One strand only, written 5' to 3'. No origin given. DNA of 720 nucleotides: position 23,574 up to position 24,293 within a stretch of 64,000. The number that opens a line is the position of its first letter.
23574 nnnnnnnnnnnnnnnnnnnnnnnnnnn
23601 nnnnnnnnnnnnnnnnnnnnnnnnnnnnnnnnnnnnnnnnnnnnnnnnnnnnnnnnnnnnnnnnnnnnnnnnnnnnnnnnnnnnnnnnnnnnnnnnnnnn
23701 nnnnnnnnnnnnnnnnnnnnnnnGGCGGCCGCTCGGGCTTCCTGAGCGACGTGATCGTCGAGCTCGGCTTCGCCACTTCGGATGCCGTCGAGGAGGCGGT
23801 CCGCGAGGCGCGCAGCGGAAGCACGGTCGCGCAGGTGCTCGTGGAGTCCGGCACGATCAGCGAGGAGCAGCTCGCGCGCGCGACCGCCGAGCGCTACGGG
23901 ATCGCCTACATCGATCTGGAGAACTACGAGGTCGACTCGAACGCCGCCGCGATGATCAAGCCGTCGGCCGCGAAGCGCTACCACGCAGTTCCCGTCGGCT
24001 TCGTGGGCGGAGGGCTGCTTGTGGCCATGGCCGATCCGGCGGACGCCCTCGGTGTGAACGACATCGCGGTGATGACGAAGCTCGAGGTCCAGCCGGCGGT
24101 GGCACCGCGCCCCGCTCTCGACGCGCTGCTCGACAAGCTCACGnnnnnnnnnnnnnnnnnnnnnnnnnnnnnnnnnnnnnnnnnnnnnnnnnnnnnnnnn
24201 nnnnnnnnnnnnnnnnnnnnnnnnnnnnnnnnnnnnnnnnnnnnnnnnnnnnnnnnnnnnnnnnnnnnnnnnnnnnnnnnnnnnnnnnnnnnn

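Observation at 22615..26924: dcw cluster split between ftsI and murE by a 4.3-kb antisense two-gene module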

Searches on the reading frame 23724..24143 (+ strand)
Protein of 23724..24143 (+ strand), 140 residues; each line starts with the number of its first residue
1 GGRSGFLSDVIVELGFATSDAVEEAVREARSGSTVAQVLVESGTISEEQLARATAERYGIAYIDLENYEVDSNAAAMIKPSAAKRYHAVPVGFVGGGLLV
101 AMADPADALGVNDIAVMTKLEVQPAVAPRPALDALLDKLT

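Call 27: find_related_loci(query=A3, collection=genome_contigs, flank=10000)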
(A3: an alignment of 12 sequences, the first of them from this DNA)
Query A3 (140 aa) in genome_contigs; peptide patterns used: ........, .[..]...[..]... (x = any residue, [..] = any of these).
367 stretches matched a pattern; 199 encode a relative of the query (tblastn E <= 1e-3); the best 80 are kept; 80 distinct loci.
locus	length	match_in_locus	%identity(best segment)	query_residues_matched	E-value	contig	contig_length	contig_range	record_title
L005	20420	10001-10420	96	1-140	2e-85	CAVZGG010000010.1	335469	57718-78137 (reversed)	MAG: uncultured Thermoleophilaceae bacterium isolate MFD05567.bin.3.543 genome assembly, contig: contig_31707, whole gen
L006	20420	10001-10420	95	1-140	3e-84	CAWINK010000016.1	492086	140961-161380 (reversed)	MAG: uncultured Thermoleophilaceae bacterium isolate MFD04935.bin.2.148 genome assembly, contig: contig_5081, whole geno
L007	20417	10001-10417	95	1-139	4e-84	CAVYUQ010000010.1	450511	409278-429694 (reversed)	MAG: uncultured Thermoleophilaceae bacterium isolate MFD09206.bin.3.348 genome assembly, contig: contig_2713, whole geno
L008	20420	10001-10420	93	1-140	2e-82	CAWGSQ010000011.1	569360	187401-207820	MAG: uncultured Thermoleophilaceae bacterium isolate MFD04212.bin.2.167 genome assembly, contig: contig_7925, whole geno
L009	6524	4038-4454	93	1-139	2e-81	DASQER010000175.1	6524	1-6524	MAG TPA_asm: Thermoleophilaceae bacterium isolate SMAG_U11759 k141_585146, whole genome shotgun sequence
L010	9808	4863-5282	83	1-140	4e-73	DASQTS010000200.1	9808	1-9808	MAG TPA_asm: Thermoleophilaceae bacterium isolate SMAG_U10941 k141_910445, whole genome shotgun sequence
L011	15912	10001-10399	83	1-133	2e-70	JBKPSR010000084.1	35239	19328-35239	MAG: Actinomycetota bacterium isolate GS_EKS_MAG_00017 GS_EKS_000003192421, whole genome shotgun sequence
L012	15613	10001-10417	80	1-139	1e-69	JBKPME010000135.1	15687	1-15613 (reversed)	MAG: Actinomycetota bacterium isolate GS_HAYS_MAG_00074 GS_HAYS_000003842403, whole genome shotgun sequence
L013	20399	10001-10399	82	1-133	1e-68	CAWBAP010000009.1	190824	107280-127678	MAG: uncultured Thermoleophilaceae bacterium isolate MFD09206.bin.2.92 genome assembly, contig: contig_2772, whole genom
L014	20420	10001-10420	79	1-139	1e-68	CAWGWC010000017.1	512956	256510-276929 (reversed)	MAG: uncultured Thermoleophilaceae bacterium isolate MFD02360.bin.1.334 genome assembly, contig: contig_3728, whole geno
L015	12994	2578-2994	78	1-139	1e-68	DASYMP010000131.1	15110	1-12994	MAG TPA_asm: Thermoleophilaceae bacterium isolate SMAG_U4378 k141_3231762, whole genome shotgun sequence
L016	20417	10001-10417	80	1-139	3e-68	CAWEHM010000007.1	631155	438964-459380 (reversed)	MAG: uncultured Thermoleophilaceae bacterium isolate MFD08821.bin.2.98 genome assembly, contig: contig_10854, whole geno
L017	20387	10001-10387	84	1-129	4e-68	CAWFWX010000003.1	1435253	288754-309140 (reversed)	MAG: uncultured Thermoleophilaceae bacterium isolate MFD06742.bin.1.32 genome assembly, contig: contig_13417, whole geno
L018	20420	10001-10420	81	1-139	4e-68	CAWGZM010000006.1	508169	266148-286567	MAG: uncultured Thermoleophilaceae bacterium isolate MFD02360.bin.3.220 genome assembly, contig: contig_22339, whole gen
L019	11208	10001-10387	84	1-129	5e-68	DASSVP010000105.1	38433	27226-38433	MAG TPA_asm: Thermoleophilaceae bacterium isolate SMAG_U599 k141_1403106, whole genome shotgun sequence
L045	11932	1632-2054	50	1-140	4e-40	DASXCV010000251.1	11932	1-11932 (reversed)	MAG TPA_asm: Thermoleophilaceae bacterium isolate SMAG_U5069 k141_3069654, whole genome shotgun sequence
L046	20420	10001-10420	55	1-138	3e-40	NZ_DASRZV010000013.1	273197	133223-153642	MAG: Baekduia sp. isolate SMAG_U15007 k141_2611432, whole genome shotgun sequence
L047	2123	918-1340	51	1-140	5e-40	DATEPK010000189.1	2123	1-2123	MAG TPA_asm: Thermoleophilaceae bacterium isolate SMAG_U9019 k141_2145181, whole genome shotgun sequence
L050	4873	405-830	54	1-140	6e-40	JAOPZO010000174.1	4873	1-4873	MAG: Solirubrobacterales bacterium isolate RYN_257 scaffold_791713, whole genome shotgun sequence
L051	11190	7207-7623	51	3-140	5e-40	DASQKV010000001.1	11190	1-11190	MAG TPA_asm: Thermoleophilaceae bacterium isolate SMAG_U11921 k141_3360296, whole genome shotgun sequence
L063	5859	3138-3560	52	1-139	2e-38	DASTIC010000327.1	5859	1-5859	MAG TPA_asm: Solirubrobacteraceae bacterium isolate SMAG_U857 k141_572837, whole genome shotgun sequence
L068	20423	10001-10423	52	1-139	1e-37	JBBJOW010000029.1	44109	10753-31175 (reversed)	MAG: Solirubrobacteraceae bacterium isolate RDP_SRG_03 MBC-RDOWN_F0-S0_238, whole genome shotgun sequence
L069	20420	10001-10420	51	2-139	1e-37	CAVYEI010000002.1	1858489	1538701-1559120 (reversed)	MAG: uncultured Solirubrobacterales bacterium isolate MFD04935.bin.1.4 genome assembly, contig: contig_262, whole genome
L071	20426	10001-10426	51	2-140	2e-37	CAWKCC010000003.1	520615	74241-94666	MAG: uncultured Solirubrobacterales bacterium isolate MFD09779.bin.1.82 genome assembly, contig: contig_44873, whole gen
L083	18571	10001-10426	46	1-140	1e-36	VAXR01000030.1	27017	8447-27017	MAG: Actinobacteria bacterium isolate AC_37 14_1009_16_40cm_scaffold_3437, whole genome shotgun sequence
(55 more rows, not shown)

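Call 56: search_solved_structures(query=A3, max_evalue=0.01, show_alignments=4)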
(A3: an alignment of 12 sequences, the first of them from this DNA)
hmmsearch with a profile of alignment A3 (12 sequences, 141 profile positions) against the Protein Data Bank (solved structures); distinct sequences matched with E-value up to 0.01: 16.
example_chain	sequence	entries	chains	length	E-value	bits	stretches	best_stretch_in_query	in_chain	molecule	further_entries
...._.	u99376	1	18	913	4.1e-47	163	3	7-139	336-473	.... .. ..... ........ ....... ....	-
6olj_C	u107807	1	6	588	1.2e-20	77.3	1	9-139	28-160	Type IV pilus biogenesis ATPase PilB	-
5tsg_B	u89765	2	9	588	1.2e-20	77.3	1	9-139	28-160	Type IV pilus biogenesis ATPase PilB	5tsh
5zfr_A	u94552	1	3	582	5.6e-20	75.1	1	8-138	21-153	Type IV pilus biogenesis ATPase PilB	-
3jc8_Ba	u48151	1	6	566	3.2e-18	69.4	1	4-134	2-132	Type IV-A pilus assembly ATPase PilB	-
6ejf_G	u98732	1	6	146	1.1e-17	67.7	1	7-139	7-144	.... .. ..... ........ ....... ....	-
9g1w_A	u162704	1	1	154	8.1e-15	58.4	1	11-133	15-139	Type IV pilus assembly ATPase PilB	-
5htl_A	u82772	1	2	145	8.6e-14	55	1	7-111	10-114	MSHA biogenesis protein MshE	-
8pe0_A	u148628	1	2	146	2.8e-12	50.1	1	6-114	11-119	c-di-GMP binding domain of the ATPase enzyme PilF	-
8pdk_A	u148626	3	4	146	5.5e-12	49.2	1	7-114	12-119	c-di-GMP binding domain of the ATPase enzyme PilF | ATP-binding motif-containing protein pilF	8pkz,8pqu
8pfa_A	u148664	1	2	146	5.5e-12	49.2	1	7-114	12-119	c-di-GMP binding domain of the ATPase enzyme PilF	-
6ejf_J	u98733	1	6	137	5.6e-12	49.1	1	8-114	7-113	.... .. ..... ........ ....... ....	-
9gl5_A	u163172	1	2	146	6.4e-12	49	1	7-114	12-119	ATP-binding motif-containing protein pilF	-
9glg_A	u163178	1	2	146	9.2e-12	48.5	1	7-114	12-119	ATP-binding motif-containing protein pilF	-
7lkm_A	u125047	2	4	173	1.7e-11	47.5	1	20-134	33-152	Pilus biogenesis protein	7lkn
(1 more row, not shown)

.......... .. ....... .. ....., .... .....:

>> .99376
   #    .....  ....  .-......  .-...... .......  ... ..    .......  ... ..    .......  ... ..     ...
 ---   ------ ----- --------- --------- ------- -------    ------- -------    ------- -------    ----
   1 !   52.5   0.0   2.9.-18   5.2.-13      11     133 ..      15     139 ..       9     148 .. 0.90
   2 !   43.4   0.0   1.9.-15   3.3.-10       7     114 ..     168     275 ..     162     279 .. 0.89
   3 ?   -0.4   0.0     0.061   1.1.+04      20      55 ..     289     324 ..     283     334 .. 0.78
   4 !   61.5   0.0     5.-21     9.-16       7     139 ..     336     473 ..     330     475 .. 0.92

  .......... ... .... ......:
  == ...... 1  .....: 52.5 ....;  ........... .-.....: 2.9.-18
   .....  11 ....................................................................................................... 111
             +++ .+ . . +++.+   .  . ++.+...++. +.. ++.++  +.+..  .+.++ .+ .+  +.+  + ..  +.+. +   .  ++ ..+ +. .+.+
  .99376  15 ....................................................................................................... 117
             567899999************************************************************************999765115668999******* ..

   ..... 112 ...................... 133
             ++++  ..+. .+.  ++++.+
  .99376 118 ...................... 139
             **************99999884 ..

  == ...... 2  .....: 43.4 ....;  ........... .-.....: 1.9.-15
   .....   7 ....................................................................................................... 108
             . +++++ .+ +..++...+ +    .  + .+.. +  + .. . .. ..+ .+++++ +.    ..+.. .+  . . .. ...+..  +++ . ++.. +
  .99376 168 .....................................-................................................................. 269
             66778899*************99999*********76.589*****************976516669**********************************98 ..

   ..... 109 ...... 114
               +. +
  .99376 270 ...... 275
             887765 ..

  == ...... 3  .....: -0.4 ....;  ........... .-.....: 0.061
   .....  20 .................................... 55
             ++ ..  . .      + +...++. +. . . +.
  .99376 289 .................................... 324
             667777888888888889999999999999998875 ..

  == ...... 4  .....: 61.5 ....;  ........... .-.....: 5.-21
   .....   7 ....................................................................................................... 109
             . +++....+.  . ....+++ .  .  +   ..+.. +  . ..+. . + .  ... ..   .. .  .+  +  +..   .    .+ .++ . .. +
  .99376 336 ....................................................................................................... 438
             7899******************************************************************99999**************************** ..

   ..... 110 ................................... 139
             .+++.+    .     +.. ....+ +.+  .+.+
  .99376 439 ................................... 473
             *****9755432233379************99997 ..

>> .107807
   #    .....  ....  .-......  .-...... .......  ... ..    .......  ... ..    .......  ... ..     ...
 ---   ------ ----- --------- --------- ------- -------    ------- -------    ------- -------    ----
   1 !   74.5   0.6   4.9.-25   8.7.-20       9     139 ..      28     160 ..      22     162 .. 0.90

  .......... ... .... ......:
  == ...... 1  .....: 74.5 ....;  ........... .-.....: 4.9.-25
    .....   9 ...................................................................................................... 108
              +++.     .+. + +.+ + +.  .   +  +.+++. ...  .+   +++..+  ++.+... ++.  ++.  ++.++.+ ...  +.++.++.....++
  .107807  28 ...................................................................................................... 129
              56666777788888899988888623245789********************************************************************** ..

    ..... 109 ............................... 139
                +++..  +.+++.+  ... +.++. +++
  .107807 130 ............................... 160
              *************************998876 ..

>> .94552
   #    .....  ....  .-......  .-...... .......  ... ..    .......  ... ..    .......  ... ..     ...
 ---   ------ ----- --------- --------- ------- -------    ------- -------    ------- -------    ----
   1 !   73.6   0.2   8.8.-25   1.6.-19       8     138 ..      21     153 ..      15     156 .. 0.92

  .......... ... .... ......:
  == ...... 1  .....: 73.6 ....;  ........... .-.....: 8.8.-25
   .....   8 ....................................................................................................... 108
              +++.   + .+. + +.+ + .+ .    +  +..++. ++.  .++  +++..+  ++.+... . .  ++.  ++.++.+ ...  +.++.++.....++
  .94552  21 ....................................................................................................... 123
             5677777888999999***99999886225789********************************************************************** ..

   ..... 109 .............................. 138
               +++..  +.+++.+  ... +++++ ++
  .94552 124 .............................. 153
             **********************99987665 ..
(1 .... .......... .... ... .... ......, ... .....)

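Call 60: search_protein_families(library=pfam, proteins=[L069:6597-7454:+, L069:7476-8372:-, L069:8412-8855:+, L069:8934-9920:+, L069:9917-11977:+, L069:11996-12955:+, L069:13001-14233:+, L069:14200-15573:-, L069:5177-6538:-, L069:4022-5164:+], max_evalue=0.001)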
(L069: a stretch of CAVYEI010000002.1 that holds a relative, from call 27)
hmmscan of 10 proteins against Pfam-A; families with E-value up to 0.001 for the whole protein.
L069:6597-7454:+ (285 aa): 2 families
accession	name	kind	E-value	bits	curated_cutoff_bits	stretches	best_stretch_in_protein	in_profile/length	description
PF02739.22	5_3_exonuc_N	-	1.6e-38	132.4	34.3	1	5-170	2-164/164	5'-3' exonuclease, N-terminal resolvase-like domain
PF01367.25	5_3_exonuc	-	8.6e-20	71.5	40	1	171-248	1-78/97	5'-3' exonuclease, C-terminal SAM fold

L069:7476-8372:- (298 aa): 7 families
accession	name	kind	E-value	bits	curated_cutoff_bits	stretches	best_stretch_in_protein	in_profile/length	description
PF01370.27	Epimerase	-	7.4e-36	124.2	20.9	1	4-209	2-231/240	NAD dependent epimerase/dehydratase family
PF01073.25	3Beta_HSD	-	3.8e-24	85.6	22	1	4-243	1-275/280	3-beta hydroxysteroid dehydrogenase/isomerase family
PF04321.23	RmlD_sub_bind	-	1e-21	77.7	27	1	1-240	1-235/287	RmlD substrate binding domain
PF13460.12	NAD_binding_10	-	1.1e-18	68.3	27.2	1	7-160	1-147/184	NAD(P)H-binding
PF07993.18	NAD_binding_4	-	2.8e-17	63.2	20.1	1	60-161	86-209/258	Male sterility protein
PF16363.11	GDP_Man_Dehyd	-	8.5e-16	58.8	27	1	4-281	1-322/332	GDP-mannose 4,6 dehydratase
PF05368.20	NmrA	-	3.3e-07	30.6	27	1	4-150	6-140/298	NmrA-like family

L069:8412-8855:+ (147 aa): 2 families
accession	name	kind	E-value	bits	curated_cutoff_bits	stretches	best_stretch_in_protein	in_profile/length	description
PF03364.25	Polyketide_cyc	-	3e-14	53.8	23.4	1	11-134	1-122/126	Polyketide cyclase / dehydrase and lipid transport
PF10604.15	Polyketide_cyc2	-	4.8e-13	50.1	27.4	1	6-133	5-134/142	Polyketide cyclase / dehydrase and lipid transport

L069:8934-9920:+ (328 aa): 2 families
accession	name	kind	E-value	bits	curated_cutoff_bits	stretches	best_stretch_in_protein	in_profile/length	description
PF00990.26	GGDEF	-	1.5e-08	35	23.8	1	175-315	2-151/161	Diguanylate cyclase, GGDEF domain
PF13185.12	GAF_2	-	1.5e-05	25.7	28.6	1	97-149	79-130/136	GAF domain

L069:9917-11977:+ (686 aa): 1 family
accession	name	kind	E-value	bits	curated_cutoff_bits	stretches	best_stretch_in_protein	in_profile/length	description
PF05157.20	MshEN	-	1.8e-12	47.5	23.1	1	87-167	2-82/90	MshEN domain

L069:11996-12955:+ (319 aa): 0 families

L069:13001-14233:+ (410 aa): 1 family
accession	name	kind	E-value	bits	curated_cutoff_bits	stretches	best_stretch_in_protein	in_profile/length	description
PF00067.27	p450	-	9.7e-26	91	22.8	1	204-382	224-432/462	Cytochrome P450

L069:14200-15573:- (457 aa): 5 families
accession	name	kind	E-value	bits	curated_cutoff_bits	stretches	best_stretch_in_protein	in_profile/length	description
PF18067.7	Lipase_C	-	6.1e-28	97.8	27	1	213-303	2-92/96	Lipase C-terminal domain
PF21768.3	AF_1763-like_C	-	1.4e-20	74.2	27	1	324-441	3-120/120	AF_1763-like, C-terminal domain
PF01674.24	Lipase_2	-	8.9e-11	42.2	20.3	1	41-122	2-91/219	Lipase (class 2)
PF24096.1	DUF7379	-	6.6e-06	26.6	33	1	44-130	2-94/191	Domain of unknown function (DUF7379)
PF00561.26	Abhydrolase_1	-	0.00035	20.8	25.8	0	85-133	48-97/245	alpha/beta hydrolase fold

L069:5177-6538:- (453 aa): 1 family
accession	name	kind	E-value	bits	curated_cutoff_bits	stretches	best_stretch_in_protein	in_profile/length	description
PF12697.13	Abhydrolase_6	-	0.00021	22.5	26.3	1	58-261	1-144/217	Alpha/beta hydrolase family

L069:4022-5164:+ (380 aa): 1 family
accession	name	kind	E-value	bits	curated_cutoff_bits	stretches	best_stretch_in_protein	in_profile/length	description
PF02417.20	Chromate_transp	-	3.9e-74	248.6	28.6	2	7-169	2-164/166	Chromate transporter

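Call 77: find_homologous_proteins(query=L069:8934-9917:+)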
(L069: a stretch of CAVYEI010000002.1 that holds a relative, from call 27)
Query L069:8934-9917:+ (328 aa): 68 proteins with E <= 0.001 among 8000 candidates.
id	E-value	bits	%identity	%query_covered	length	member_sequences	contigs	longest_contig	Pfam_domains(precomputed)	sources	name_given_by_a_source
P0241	3.3e-203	692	100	100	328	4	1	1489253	PF13185.13,PF00990.27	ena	-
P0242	3.2e-169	580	85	97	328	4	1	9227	PF00990.27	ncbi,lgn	ncbi:MAG: GGDEF domain-containing protein [Vicinamibacteria bacterium]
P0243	2.0e-161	554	81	99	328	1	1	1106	PF00990.27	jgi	jgi:GGDEF domain-containing protein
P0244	4.2e-161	553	82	96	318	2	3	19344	PF00990.27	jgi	jgi:GGDEF domain-containing protein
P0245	1.6e-159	548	82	97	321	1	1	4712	PF00990.27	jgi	jgi:GGDEF domain-containing protein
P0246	4.6e-157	540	77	100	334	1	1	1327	PF00990.27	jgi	-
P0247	4.9e-157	540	77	99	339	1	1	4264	PF00990.27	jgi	jgi:GGDEF domain-containing protein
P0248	3.1e-156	537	77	99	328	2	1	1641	PF00990.27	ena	-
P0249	3.7e-155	534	76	100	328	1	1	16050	PF00990.27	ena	-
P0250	4.0e-155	534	76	100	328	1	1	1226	PF00990.27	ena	-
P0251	5.7e-155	533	76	100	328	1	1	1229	PF00990.27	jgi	jgi:GGDEF domain-containing protein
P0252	1.1e-154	532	77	94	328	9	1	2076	PF00990.27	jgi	jgi:GGDEF domain-containing protein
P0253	1.1e-154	532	76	98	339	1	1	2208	PF00990.27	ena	-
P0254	1.3e-154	532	75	100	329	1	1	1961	PF00990.27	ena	-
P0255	2.1e-154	531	75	100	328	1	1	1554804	PF00990.27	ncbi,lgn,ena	-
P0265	4.3e-150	517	73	99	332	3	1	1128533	PF00990.27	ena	-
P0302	7.5e-72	260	49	94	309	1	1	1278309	PF00990.27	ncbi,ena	-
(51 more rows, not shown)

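Call 78: find_encoding_contigs(protein=P0302, flank=9000, max_places=1)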
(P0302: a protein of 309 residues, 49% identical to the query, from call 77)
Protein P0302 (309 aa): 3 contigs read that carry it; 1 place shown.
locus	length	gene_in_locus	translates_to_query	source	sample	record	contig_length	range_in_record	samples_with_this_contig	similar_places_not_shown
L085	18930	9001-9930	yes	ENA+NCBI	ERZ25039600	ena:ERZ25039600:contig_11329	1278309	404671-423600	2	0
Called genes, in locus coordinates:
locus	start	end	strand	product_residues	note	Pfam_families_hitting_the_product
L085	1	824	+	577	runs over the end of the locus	PF05935:Arylsulfotrans, PF14269:Arylsulfotran_2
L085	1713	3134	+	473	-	-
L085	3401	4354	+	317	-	PF02574:S-methyl_trans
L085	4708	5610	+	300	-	PF00582:Usp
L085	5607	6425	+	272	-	PF00582:Usp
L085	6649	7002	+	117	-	PF07676:PD40 (faint)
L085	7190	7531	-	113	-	PF02452:PemK_toxin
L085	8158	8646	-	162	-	PF13441:Gly-zipper_YMGG (faint), PF06897:DUF1269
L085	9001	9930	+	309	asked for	PF00990:GGDEF (faint)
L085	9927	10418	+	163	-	PF05157:MshEN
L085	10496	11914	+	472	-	-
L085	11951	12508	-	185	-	PF10604:Polyketide_cyc2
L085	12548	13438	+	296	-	PF01135:PCMT (weak), PF01209:Ubie_methyltran, PF13847:Methyltransf_31, PF08241:Methyltransf_11, PF08242:Methyltransf_12, PF13649:Methyltransf_25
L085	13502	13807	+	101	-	PF14230:DUF4333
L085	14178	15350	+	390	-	PF00171:Aldedh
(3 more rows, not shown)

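Call 79: find_encoding_contigs(protein=P0265, flank=9000, max_places=1)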
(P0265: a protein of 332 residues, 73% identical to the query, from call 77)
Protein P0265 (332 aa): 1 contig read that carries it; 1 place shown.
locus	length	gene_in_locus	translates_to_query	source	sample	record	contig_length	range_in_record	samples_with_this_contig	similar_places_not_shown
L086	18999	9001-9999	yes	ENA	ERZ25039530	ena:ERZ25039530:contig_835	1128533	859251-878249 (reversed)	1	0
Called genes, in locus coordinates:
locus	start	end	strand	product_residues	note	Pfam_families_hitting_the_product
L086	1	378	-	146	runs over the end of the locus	PF00903:Glyoxalase, PF13669:Glyoxalase_4 (faint)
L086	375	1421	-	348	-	-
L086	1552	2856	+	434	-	PF09851:SHOCT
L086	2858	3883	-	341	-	PF00487:FA_desaturase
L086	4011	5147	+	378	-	PF02417:Chromate_transp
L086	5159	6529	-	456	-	-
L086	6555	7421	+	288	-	PF02739:5_3_exonuc_N, PF01367:5_3_exonuc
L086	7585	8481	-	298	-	PF01073:3Beta_HSD, PF01370:Epimerase, PF04321:RmlD_sub_bind, PF05368:NmrA, PF13460:NAD_binding_10, PF16363:GDP_Man_Dehyd, PF07993:NAD_binding_4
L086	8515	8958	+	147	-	PF10604:Polyketide_cyc2, PF03364:Polyketide_cyc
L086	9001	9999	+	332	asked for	PF00990:GGDEF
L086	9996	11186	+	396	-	PF05157:MshEN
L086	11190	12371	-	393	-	PF00266:Aminotran_5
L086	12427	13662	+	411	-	PF00067:p450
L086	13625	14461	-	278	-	PF00106:adh_short, PF13561:adh_short_C2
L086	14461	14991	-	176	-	PF01575:MaoC_dehydratas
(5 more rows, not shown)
